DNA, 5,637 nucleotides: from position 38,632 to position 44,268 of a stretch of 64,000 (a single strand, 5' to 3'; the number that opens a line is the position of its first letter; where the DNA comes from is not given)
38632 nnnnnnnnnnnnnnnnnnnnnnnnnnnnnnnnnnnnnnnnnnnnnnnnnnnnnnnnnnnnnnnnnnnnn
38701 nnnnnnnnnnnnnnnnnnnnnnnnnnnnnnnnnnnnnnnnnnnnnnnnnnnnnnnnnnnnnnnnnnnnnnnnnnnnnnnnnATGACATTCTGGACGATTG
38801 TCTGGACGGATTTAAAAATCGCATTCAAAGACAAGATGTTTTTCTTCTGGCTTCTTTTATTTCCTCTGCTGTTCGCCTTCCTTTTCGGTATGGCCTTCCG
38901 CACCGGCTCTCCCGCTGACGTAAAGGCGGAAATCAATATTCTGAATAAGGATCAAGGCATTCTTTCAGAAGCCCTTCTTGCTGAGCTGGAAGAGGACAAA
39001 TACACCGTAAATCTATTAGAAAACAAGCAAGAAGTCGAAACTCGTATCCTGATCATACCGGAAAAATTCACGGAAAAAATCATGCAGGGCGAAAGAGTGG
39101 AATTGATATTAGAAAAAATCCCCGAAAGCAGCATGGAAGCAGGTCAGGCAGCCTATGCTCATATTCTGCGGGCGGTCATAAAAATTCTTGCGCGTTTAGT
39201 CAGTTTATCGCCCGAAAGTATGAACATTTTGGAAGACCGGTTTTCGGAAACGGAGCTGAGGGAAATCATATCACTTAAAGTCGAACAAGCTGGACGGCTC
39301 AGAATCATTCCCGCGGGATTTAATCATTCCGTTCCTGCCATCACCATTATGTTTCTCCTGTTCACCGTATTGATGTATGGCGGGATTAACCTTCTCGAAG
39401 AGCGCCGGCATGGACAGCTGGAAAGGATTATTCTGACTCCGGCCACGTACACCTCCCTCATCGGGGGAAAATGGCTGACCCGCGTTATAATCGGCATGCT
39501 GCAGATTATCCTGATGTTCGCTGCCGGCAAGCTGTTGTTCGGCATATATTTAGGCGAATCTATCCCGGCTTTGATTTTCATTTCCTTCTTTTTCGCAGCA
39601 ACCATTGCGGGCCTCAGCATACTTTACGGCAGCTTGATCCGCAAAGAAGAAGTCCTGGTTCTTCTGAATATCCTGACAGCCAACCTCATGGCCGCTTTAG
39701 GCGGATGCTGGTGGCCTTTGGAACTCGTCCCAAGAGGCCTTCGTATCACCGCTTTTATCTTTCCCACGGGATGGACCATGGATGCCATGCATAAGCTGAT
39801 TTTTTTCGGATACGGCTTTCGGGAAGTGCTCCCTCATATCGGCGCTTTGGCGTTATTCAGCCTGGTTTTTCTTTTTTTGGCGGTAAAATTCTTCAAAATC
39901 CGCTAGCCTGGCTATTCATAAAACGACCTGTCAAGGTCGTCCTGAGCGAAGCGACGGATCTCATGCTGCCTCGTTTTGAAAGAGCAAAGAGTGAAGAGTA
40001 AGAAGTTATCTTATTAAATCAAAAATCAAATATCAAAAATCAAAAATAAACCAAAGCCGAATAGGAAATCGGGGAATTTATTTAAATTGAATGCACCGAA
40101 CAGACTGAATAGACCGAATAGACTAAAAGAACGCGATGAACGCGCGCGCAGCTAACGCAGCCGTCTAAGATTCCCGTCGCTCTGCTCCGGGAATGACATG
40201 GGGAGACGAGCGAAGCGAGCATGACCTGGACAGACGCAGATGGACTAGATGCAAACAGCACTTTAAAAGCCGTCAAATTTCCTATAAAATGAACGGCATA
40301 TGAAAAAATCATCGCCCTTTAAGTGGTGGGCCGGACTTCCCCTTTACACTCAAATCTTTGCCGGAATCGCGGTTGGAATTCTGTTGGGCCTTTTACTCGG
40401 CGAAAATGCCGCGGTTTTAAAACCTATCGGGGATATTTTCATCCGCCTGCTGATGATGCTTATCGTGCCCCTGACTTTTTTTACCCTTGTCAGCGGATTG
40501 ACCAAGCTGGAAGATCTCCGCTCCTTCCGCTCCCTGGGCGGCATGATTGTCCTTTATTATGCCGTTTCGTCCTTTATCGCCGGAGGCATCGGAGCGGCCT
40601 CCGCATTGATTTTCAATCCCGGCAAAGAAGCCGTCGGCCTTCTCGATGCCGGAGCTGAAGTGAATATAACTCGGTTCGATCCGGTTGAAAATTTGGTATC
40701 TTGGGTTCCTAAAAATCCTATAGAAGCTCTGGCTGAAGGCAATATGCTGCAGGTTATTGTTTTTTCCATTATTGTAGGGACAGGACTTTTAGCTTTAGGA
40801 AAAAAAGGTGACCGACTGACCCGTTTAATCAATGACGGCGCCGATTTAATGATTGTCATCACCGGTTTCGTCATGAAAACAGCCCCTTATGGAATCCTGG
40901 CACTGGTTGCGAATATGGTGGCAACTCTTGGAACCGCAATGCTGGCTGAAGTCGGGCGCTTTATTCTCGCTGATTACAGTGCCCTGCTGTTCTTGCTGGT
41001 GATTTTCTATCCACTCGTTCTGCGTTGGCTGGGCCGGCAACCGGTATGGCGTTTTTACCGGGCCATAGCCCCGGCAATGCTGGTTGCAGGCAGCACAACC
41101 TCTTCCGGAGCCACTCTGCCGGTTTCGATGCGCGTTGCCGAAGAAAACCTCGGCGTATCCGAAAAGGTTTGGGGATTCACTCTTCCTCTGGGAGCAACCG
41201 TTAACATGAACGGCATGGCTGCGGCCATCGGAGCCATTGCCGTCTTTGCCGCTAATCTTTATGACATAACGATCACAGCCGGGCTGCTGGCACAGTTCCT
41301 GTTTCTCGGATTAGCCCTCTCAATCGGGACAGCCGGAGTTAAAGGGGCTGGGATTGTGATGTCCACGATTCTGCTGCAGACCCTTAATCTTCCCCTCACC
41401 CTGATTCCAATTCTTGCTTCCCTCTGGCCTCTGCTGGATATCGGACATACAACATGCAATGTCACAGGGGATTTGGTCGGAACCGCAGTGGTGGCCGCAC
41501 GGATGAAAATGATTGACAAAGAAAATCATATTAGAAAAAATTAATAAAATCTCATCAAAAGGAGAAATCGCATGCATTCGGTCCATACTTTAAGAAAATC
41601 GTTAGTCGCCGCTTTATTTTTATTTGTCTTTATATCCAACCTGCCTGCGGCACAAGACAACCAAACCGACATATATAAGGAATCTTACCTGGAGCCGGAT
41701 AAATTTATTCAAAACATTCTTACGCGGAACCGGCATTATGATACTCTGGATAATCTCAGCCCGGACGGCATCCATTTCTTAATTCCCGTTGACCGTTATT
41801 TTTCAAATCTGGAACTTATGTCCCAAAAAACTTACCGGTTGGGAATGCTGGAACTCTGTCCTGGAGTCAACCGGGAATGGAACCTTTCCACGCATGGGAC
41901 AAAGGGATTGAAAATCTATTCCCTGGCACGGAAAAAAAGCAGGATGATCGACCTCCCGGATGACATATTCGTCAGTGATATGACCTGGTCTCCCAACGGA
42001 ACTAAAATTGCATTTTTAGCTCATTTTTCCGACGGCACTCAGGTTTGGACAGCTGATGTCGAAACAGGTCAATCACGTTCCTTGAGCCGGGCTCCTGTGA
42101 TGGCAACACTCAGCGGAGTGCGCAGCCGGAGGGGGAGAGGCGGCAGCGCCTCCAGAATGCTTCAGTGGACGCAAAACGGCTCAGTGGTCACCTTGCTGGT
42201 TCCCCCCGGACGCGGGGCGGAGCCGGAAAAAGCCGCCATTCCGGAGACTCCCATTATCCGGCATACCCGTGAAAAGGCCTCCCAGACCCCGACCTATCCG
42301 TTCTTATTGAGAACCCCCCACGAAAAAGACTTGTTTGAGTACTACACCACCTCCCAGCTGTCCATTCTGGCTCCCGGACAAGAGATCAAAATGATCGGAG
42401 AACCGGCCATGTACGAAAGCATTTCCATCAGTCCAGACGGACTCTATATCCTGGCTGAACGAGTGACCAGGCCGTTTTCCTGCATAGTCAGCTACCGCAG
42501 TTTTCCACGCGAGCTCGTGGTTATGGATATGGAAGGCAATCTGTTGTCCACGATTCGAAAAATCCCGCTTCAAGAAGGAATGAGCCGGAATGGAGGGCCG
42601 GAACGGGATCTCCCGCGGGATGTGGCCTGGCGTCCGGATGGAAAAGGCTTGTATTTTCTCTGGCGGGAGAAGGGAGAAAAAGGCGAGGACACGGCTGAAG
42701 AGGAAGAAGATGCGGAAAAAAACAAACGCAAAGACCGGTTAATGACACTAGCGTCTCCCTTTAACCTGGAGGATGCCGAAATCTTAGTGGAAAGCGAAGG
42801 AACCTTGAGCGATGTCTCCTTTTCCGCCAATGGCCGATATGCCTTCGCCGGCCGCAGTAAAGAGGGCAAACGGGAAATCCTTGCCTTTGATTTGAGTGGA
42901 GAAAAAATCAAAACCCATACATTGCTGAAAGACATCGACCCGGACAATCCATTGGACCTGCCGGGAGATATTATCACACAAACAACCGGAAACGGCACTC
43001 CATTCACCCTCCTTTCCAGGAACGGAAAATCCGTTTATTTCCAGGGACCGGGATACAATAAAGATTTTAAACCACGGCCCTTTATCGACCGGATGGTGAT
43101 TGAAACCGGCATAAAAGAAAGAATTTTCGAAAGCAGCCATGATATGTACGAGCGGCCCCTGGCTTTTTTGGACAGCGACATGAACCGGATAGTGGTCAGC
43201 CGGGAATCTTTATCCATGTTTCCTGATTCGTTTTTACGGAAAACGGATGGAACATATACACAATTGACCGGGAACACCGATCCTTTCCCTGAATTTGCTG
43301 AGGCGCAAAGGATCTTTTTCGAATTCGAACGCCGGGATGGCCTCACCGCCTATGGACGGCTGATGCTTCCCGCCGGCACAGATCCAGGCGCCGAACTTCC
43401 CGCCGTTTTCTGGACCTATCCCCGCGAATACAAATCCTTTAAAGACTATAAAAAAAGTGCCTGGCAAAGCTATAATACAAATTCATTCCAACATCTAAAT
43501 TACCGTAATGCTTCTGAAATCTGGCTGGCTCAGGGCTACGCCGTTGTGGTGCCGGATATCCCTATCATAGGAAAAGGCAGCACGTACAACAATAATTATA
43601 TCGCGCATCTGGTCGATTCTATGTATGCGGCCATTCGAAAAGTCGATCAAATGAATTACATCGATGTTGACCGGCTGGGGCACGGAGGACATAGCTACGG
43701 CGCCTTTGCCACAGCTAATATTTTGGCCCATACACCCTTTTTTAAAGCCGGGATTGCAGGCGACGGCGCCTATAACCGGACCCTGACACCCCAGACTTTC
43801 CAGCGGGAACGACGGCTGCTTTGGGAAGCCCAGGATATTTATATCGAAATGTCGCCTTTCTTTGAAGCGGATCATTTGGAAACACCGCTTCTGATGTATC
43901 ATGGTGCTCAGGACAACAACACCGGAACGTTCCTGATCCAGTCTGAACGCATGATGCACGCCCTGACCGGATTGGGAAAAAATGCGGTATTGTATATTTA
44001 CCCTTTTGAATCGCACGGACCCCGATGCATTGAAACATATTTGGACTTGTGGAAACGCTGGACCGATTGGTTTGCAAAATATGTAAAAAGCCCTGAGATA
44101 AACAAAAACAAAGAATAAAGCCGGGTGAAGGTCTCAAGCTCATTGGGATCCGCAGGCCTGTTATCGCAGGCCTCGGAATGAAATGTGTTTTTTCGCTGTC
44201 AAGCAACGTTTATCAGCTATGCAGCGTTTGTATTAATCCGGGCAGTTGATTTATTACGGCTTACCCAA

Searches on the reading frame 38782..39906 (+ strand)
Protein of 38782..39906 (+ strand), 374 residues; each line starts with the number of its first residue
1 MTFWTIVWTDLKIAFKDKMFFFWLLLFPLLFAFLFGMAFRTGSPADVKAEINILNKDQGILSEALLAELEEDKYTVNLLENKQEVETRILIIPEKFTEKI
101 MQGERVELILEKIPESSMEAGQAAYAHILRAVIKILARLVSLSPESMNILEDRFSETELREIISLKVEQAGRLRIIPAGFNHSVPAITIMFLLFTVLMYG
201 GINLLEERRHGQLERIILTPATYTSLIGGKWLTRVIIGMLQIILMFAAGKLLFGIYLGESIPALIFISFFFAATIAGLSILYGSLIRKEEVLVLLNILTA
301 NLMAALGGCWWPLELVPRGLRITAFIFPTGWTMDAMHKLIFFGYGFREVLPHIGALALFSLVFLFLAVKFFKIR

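Call 42: search_protein_families(library=pfam, proteins=[window:38782-39906:+], max_evalue=0.00001)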
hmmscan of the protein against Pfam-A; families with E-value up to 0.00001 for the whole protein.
window:38782-39906:+ (374 aa): 3 families
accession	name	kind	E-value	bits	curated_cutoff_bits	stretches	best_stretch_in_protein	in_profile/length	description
PF12698.13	ABC2_membrane_3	-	4.3e-38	131.7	31.6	1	18-368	1-346/347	ABC-2 family transporter protein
PF01061.29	ABC2_membrane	-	6.2e-14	52.5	26.9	1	183-341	50-211/211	ABC-2 type transporter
PF12679.13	ABC2_membrane_2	-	2.4e-07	30.7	27.2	1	4-284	1-169/283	ABC-2 family transporter protein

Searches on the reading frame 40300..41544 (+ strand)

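Call 43: search_protein_families(library=pfam, proteins=[window:40300-41544:+], max_evalue=0.00001)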
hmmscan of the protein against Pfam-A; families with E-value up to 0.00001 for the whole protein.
window:40300-41544:+ (414 aa): 1 family
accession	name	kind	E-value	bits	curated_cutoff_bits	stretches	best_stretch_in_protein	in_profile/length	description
PF00375.23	SDF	-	8.9e-112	374.3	27.9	1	15-400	1-386/387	Sodium:dicarboxylate symporter family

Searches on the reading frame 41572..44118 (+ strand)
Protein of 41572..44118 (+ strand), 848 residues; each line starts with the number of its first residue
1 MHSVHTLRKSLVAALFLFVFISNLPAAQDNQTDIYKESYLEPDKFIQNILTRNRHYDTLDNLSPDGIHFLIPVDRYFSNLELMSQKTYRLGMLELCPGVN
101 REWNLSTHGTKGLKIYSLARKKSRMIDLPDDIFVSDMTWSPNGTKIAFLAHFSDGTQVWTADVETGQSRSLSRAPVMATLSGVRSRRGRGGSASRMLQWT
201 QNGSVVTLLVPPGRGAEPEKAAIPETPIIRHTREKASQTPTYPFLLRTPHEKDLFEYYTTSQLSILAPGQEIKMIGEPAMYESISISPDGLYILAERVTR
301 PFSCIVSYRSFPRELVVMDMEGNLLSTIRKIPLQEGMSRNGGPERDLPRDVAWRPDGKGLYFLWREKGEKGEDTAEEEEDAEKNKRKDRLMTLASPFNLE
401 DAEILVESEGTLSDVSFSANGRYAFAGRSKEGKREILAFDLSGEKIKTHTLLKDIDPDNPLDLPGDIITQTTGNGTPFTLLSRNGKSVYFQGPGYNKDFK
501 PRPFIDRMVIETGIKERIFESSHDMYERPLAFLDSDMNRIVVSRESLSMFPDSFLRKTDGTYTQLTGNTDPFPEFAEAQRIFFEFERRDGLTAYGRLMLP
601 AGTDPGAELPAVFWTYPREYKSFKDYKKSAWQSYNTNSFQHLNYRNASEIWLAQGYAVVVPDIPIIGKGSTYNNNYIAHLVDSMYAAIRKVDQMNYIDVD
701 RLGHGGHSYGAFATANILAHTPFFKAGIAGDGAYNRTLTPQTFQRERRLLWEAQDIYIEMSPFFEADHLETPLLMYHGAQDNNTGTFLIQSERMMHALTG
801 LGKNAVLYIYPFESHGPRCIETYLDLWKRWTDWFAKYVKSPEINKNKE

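Call 43: search_protein_families(library=pfam, proteins=[window:41572-44118:+], max_evalue=0.00001)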
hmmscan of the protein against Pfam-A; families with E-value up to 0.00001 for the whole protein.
window:41572-44118:+ (848 aa): 2 families
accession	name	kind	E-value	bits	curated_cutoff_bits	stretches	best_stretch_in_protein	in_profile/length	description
PF00326.27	Peptidase_S9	-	1.3e-21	77.5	22.6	1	650-839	9-211/213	Prolyl oligopeptidase family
PF07676.18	PD40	-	2e-06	28.1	20.9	0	138-148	15-25/38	WD40-like Beta Propeller Repeat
